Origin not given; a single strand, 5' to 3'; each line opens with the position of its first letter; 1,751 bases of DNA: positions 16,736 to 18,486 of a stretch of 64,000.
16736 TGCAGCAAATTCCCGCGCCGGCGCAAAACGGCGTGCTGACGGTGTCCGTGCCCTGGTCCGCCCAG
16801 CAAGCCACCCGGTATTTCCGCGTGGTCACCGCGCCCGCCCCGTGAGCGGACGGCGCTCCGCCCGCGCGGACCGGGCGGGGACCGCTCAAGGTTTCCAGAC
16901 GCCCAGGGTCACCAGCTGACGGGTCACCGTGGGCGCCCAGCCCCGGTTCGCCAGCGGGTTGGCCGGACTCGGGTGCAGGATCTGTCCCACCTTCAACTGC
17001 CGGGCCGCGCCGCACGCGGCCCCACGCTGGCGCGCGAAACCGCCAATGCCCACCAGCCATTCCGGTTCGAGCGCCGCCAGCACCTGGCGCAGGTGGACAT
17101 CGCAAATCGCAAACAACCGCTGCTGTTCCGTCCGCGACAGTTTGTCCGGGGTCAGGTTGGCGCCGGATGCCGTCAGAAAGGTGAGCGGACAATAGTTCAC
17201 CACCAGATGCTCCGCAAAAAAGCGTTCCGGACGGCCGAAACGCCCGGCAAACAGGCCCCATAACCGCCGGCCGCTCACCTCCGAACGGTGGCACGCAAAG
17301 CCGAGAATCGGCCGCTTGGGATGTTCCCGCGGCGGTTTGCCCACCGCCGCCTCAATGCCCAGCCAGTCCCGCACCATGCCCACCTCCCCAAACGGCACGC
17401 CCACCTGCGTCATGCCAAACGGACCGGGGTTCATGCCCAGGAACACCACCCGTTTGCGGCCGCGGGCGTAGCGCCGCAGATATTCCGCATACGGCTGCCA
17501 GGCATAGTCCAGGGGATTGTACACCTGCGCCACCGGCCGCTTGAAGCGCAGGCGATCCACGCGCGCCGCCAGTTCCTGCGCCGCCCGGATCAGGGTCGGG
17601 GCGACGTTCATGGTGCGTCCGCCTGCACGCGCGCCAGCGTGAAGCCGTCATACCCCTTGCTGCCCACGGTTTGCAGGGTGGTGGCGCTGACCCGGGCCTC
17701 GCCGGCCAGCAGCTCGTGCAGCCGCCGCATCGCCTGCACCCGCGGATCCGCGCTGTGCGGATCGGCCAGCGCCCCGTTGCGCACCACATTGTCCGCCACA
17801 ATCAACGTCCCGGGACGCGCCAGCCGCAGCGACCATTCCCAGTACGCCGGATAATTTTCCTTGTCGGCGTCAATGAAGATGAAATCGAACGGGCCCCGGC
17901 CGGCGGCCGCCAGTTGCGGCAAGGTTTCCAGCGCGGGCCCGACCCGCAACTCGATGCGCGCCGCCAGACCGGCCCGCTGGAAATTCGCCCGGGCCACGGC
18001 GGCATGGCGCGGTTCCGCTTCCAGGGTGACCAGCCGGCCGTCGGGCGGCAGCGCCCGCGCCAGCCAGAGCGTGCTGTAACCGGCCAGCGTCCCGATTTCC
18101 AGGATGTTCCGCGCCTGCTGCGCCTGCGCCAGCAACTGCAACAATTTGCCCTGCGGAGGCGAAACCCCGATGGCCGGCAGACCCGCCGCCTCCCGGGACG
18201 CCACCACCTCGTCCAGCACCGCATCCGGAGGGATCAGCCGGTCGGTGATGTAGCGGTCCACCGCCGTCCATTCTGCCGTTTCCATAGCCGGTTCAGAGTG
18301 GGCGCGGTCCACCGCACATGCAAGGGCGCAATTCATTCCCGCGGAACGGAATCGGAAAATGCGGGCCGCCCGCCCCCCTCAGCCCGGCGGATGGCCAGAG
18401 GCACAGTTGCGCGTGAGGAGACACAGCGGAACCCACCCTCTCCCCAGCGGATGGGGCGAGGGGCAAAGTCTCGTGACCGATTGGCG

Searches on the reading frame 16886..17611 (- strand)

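Call 93: search_protein_families(library=pfam, proteins=[window:16886-17611:-], max_evalue=0.0001)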
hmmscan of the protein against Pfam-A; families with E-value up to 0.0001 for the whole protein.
window:16886-17611:- (241 aa): 1 family
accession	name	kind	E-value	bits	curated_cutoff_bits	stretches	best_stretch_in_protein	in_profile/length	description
PF03167.25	UDG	-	4.1e-06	27.4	24.3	1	52-218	7-122/141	Uracil DNA glycosylase superfamily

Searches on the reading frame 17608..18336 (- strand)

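Call 110: search_protein_families(library=pfam, proteins=[window:17608-18336:-], max_evalue=0.0001)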
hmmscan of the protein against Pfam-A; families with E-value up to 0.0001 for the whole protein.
window:17608-18336:- (242 aa): 5 families
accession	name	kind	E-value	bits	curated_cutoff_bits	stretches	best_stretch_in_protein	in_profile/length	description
PF01596.23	Methyltransf_3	-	9.7e-47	159.3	22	1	41-236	11-202/204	O-methyltransferase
PF13578.12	Methyltransf_24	-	3.1e-18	67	26.3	1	79-184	1-105/105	Methyltransferase domain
PF01135.25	PCMT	-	4.1e-07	30.4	20.3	1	64-180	64-171/210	Protein-L-isoaspartate(D-aspartate) O-methyltransferase (PCMT)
PF13649.12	Methyltransf_25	-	1.2e-05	26.3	27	1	78-155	1-70/97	Methyltransferase domain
PF13847.12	Methyltransf_31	-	2e-05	24.8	27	1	75-196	4-124/145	Methyltransferase domain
